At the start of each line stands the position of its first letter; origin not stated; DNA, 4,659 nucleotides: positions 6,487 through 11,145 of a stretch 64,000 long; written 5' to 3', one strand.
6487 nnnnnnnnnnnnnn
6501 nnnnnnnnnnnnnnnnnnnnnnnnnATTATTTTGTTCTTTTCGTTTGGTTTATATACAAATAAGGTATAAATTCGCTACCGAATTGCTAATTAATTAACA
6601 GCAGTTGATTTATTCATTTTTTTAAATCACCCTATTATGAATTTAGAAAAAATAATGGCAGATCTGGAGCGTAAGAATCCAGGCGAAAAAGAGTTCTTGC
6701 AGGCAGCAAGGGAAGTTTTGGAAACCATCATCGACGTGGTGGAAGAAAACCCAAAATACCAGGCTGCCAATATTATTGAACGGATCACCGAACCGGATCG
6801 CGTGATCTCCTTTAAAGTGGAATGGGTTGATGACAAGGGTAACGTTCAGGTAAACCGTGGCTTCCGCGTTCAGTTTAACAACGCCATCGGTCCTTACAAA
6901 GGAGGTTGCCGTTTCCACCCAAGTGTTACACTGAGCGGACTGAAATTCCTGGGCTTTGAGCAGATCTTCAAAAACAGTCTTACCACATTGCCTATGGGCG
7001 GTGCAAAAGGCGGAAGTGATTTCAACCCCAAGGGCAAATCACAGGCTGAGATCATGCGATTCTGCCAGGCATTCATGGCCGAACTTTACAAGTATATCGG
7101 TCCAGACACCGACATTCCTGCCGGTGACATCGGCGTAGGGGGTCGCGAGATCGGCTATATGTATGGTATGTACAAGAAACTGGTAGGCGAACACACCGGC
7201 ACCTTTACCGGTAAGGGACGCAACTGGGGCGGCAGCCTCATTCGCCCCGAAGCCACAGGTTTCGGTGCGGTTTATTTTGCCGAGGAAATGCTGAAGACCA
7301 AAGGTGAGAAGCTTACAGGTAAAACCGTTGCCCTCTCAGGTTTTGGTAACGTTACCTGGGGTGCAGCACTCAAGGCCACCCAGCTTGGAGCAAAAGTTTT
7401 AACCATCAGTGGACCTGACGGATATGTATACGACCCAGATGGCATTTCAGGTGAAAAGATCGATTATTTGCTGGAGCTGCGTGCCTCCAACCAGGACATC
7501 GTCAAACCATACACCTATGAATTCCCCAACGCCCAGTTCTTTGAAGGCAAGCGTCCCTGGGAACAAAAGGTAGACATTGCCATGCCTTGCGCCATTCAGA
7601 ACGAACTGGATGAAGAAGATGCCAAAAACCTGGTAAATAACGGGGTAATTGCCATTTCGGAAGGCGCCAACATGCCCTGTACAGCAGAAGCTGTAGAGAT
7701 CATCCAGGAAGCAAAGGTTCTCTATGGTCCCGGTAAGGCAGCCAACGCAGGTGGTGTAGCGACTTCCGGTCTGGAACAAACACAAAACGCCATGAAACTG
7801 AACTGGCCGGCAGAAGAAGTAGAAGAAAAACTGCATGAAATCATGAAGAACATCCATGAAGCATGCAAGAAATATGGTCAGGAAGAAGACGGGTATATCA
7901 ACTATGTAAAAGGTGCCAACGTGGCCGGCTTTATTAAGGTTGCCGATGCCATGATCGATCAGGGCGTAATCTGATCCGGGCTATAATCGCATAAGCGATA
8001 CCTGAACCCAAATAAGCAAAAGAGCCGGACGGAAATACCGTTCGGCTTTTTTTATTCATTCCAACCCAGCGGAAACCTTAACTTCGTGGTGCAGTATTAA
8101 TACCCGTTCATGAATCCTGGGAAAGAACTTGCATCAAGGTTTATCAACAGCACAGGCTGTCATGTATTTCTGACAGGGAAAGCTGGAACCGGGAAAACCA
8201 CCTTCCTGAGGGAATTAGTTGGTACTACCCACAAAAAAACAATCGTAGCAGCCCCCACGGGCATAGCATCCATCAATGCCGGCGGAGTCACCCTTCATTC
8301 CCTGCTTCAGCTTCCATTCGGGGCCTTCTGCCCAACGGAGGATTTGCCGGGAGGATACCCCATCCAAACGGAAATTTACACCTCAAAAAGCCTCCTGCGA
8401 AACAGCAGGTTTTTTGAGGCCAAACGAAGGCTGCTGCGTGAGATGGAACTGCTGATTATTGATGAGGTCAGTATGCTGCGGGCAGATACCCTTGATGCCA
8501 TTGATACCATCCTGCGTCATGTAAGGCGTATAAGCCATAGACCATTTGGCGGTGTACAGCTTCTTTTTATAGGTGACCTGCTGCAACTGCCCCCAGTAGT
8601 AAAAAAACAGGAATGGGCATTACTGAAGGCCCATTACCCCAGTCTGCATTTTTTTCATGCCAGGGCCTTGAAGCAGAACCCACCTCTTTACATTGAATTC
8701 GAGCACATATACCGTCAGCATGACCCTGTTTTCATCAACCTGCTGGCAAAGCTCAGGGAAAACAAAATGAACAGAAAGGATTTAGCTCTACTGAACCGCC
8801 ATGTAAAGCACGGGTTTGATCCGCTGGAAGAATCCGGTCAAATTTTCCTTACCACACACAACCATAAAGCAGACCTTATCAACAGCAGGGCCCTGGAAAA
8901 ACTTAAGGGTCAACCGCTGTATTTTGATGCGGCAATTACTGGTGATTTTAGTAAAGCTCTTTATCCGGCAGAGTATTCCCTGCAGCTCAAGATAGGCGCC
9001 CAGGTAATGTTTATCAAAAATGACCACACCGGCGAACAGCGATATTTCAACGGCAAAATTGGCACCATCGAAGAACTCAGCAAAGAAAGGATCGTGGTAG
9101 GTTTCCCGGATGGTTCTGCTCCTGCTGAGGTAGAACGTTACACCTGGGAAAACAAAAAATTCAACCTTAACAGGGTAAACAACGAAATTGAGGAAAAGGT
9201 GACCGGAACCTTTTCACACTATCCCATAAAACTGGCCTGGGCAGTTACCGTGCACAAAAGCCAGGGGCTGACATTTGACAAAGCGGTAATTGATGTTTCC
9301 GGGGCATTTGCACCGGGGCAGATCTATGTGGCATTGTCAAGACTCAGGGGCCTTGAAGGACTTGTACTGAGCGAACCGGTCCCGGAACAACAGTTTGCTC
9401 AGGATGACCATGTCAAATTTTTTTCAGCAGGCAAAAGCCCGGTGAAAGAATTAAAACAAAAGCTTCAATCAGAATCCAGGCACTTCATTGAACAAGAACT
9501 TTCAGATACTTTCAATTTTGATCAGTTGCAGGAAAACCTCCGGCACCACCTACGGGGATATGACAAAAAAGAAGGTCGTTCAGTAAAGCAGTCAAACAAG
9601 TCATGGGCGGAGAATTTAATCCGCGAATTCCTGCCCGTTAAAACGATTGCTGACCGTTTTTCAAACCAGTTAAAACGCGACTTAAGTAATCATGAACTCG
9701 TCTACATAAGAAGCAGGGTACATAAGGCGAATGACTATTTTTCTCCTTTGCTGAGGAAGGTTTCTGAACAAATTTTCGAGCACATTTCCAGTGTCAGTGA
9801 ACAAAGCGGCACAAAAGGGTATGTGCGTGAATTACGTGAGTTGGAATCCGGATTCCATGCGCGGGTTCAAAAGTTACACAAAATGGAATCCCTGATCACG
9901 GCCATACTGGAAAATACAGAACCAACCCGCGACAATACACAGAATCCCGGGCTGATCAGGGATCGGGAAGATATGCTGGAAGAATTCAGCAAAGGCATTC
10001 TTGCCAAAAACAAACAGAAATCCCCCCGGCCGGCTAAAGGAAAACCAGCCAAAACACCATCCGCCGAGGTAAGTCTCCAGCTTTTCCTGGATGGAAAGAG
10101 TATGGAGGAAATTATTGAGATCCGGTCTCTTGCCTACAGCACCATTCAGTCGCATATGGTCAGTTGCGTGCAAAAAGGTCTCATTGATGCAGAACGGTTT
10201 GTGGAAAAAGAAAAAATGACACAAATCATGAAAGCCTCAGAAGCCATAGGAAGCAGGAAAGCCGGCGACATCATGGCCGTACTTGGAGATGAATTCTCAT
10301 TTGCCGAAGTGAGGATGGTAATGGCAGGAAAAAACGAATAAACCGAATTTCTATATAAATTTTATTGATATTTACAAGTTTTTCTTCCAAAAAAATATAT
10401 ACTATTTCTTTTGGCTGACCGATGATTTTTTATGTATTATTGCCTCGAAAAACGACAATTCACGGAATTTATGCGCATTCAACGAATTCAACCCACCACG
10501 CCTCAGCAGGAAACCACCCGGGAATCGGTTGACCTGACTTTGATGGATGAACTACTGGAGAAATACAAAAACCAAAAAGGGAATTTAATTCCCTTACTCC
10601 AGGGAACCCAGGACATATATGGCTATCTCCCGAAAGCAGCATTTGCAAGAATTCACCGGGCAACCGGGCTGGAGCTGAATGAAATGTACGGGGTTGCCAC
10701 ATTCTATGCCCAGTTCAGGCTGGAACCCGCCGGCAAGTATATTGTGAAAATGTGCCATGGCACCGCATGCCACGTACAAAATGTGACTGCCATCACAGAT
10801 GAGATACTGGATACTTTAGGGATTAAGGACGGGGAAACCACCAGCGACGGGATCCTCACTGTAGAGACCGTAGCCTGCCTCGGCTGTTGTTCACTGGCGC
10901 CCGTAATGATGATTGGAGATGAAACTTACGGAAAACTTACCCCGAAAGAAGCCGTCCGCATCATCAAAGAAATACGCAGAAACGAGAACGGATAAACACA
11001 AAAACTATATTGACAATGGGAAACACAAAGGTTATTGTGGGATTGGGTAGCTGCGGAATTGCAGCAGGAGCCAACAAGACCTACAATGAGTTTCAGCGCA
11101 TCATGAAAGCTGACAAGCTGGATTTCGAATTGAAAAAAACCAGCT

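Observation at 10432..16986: NuoE-like, NuoF-like and giant GltD-containing fusion: candidate Bfu/Stn-type electron-bifurcating NAD(P)H module without a hydrogenase or formate dehydrogenase active site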

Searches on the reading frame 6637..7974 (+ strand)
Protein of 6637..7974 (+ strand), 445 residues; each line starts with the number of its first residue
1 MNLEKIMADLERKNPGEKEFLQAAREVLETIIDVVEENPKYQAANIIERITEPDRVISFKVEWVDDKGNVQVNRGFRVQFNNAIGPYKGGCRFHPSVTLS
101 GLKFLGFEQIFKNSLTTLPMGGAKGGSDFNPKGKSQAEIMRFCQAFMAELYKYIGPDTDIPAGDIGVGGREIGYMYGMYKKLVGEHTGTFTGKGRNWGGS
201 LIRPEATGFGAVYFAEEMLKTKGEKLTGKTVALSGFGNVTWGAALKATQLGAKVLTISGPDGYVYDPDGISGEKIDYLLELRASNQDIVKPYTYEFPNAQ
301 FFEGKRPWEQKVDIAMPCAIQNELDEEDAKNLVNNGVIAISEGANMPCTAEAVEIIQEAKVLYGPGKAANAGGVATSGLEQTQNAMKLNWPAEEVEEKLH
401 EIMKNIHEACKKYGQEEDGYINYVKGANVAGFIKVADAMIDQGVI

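Call 23: search_protein_families(library=ncbifam, proteins=[window:6637-7974:+], max_evalue=1e-10)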
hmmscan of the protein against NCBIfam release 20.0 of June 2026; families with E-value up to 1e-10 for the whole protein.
window:6637-7974:+ (445 aa): 5 families
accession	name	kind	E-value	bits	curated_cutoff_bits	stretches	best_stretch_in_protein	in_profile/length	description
NF010633.0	PRK14030.1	subfamily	9.1e-247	819.3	743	1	1-445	1-445/445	glutamate dehydrogenase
NF006929.0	PRK09414.1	equivalog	3.2e-214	711.9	536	1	2-445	6-445/445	NADP-specific glutamate dehydrogenase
NF010634.0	PRK14031.1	equivalog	9.5e-212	703.3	822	1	1-445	1-444/444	NADP-specific glutamate dehydrogenase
NF040817.1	GdhA_Arch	equivalog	1.9e-70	238.1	750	1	44-444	25-416/419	glutamate dehydrogenase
NF041398.1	GluDhGdhB_Halo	equivalog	1.1e-68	232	620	1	24-443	7-407/410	glutamate dehydrogenase GdhB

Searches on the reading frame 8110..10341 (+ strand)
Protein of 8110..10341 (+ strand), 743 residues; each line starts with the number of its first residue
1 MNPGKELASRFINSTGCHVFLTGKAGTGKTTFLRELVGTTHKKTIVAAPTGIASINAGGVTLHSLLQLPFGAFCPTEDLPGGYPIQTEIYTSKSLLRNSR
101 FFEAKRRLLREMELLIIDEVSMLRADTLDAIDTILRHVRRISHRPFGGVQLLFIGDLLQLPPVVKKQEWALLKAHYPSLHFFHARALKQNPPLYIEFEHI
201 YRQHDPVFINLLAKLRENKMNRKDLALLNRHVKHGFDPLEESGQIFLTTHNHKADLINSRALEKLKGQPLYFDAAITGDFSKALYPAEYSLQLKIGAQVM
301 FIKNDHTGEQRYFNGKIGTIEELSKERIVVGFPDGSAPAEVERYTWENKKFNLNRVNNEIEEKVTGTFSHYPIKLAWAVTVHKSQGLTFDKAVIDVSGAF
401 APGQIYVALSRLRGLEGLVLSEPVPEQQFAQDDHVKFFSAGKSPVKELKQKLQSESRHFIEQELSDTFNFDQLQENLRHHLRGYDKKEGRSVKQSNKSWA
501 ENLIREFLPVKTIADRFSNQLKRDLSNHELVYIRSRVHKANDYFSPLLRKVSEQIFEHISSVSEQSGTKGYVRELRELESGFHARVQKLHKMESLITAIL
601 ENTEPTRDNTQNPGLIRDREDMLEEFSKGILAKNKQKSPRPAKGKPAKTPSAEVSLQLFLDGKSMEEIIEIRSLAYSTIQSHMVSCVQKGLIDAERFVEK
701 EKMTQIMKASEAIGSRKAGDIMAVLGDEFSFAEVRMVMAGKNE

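Call 3: search_protein_families(library=pfam, proteins=[window:8110-10341:+], max_evalue=0.001)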
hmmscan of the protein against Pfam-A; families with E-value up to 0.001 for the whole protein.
window:8110-10341:+ (743 aa): 10 families
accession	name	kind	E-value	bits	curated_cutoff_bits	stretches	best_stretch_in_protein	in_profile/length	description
PF05970.20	PIF1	-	6.5e-26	91.7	25.9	2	105-168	96-160/223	PIF1-like helicase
PF14493.12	HTH_40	-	1.9e-21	76.6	27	1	651-738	1-89/89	Helix-turn-helix domain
PF13604.12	AAA_30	-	6.4e-13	49.3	27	1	6-223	8-175/191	AAA domain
PF13245.12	AAA_19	-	2e-10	41.4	25.1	1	19-164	14-133/134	AAA domain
PF13401.12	AAA_22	-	7.2e-07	30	27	1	18-156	7-123/130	AAA domain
PF13191.12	AAA_16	-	7.3e-06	27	32.6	1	14-140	22-161/167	AAA ATPase domain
PF07728.20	AAA_5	-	1.8e-05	25.2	22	0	70-140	33-95/139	AAA domain (dynein-related subfamily)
PF02689.20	Herpes_Helicase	-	4e-05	22.3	27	0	352-421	704-777/808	Helicase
PF01443.25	Viral_helicase1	-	5.3e-05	23.6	21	0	22-51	4-35/228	Viral superfamily 1 RNA helicase core domain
PF13538.12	UvrD_C_2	-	9.6e-05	22.6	27.4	1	375-411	1-44/52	UvrD-like helicase C-terminal domain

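Call 4: search_protein_families(library=ncbifam, proteins=[window:8110-10341:+], max_evalue=0.001)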
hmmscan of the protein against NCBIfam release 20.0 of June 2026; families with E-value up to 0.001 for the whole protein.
window:8110-10341:+ (743 aa): 5 families
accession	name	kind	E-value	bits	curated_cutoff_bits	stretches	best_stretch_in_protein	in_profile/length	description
TIGR01448.2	helicase_RecD2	equivalog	2.6e-16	59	500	2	20-163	335-450/713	SF1B family DNA helicase RecD2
TIGR01447.1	recD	equivalog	1.5e-15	56.8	310.15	2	16-163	163-304/597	exodeoxyribonuclease V subunit alpha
TIGR02768.1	TraA_Ti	equivalog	5.9e-10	38.1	590.45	1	244-413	573-708/751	Ti-type conjugative transfer relaxase TraA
NF010464.0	PRK13889.1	subfamily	1.9e-06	26.1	1015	1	290-414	598-695/992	conjugal transfer relaxase TraA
NF008127.0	PRK10875.1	equivalog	0.00079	18.1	671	0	375-402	542-569/619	exodeoxyribonuclease V subunit alpha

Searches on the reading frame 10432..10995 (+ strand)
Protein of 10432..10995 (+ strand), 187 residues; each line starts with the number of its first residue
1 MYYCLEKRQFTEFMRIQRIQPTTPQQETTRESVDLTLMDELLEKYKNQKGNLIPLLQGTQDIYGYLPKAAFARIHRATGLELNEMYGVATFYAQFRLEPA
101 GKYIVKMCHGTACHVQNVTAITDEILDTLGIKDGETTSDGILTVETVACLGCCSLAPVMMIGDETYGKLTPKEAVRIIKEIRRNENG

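Call 3: search_protein_families(library=pfam, proteins=[window:10432-10995:+], max_evalue=0.001)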
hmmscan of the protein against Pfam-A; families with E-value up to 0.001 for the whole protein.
window:10432-10995:+ (187 aa): 1 family
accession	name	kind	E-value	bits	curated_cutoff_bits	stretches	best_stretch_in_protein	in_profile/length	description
PF01257.25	2Fe-2S_thioredx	-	7e-48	162.6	24.8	1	39-181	2-144/145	Thioredoxin-like [2Fe-2S] ferredoxin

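Call 4: search_protein_families(library=ncbifam, proteins=[window:10432-10995:+], max_evalue=0.001)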
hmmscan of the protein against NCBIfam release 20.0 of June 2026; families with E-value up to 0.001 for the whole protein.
window:10432-10995:+ (187 aa): 9 families
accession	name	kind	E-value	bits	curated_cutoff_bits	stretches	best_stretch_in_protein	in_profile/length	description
NF005722.0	PRK07539.1-2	equivalog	1.1e-41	142.5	141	1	39-180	14-155/157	NADH-quinone oxidoreductase subunit NuoE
NF004638.0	PRK05988.1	equivalog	4.2e-39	133.9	198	1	29-182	5-158/159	formate dehydrogenase subunit gamma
NF005747.0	PRK07571.1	equivalog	1.4e-37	129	224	1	19-184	6-171/173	bidirectional hydrogenase complex protein HoxE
TIGR01958.1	nuoE_fam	subfamily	1.1e-34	119.7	142.4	1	38-180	2-146/148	NADH-quinone oxidoreductase subunit NuoE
NF005721.0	PRK07539.1-1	equivalog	1.6e-33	116.2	308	1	23-185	20-181/292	NADH-quinone oxidoreductase subunit NuoE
NF005725.0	PRK07539.1-5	equivalog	2.4e-29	102.2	220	1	29-182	16-172/174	NADH-quinone oxidoreductase subunit NuoE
NF005724.0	PRK07539.1-4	equivalog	2e-23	83.5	280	1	16-181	3-172/240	NADH-quinone oxidoreductase subunit NuoE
NF009040.0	PRK12373.1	equivalog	3.9e-21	76.2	514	1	40-182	25-170/400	NADH-quinone oxidoreductase subunit E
NF005723.0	PRK07539.1-3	equivalog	2.1e-18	66.7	226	1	38-170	10-144/158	NADH-quinone oxidoreductase subunit NuoE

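Call 7: search_solved_structures(query=window:10432-10995:+, max_evalue=1e-10)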
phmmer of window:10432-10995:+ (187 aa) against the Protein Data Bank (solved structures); distinct sequences matched with E-value up to 1e-10: 52.
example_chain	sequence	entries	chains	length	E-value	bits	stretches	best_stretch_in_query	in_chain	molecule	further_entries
9bov_C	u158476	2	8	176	1.4e-54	187.9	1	30-185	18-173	NADH dehydrogenase (Ubiquinone), 24 kDa subunit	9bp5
9n5u_C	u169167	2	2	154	1.8e-51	177.7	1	40-183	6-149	NfnC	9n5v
8oh5_A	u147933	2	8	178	4.5e-51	176.4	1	30-187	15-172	NAD-dependent formate dehydrogenase gamma subunit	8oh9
8a6t_C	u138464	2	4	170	2.1e-44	154.7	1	37-181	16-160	Electron bifurcating hydrogenase subunit HydC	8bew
7t2r_C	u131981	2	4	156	1e-40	142.7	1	37-178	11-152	NiFe hydrogenase subunit C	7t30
7p5h_C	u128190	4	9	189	1.2e-35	126.2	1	38-185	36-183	Fe-hydrogenase, subunit gamma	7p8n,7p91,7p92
7q4v_C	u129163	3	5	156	1.6e-35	125.8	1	36-178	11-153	Iron hydrogenase HydC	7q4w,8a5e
9mqx_C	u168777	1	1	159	1.4e-33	119.5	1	35-180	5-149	NADH:ubiquinone oxidoreductase 24 kD subunit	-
6vw7_A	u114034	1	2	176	3.1e-28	102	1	32-183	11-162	NAD-dependent formate dehydrogenase gamma subunit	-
6vw8_A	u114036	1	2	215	5.2e-28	101.3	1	32-183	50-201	NAD-dependent formate dehydrogenase gamma subunit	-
9wxb_E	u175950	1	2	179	1.4e-25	93.4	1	30-182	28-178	Formate dehydrogenase gamma subunit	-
6tg9_G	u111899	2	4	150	3e-25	92.3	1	37-181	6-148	Formate dehydrogenase subunit gamma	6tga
7zd6_2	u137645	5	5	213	1e-24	90.6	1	48-183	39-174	NADH dehydrogenase [ubiquinone] flavoprotein 2, mitochondrial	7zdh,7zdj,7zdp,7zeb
5lnk_2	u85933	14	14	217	1.1e-24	90.5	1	48-183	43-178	Mitochondrial complex I, 24 kDa subunit | NADH dehydrogenase [ubiquinone] flavoprotein 2, mitochondrial | NDUFV2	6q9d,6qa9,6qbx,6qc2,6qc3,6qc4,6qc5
9w2u_E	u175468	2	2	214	1.1e-24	90.5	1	48-183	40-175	NADH dehydrogenase [ubiquinone] flavoprotein 2, mitochondrial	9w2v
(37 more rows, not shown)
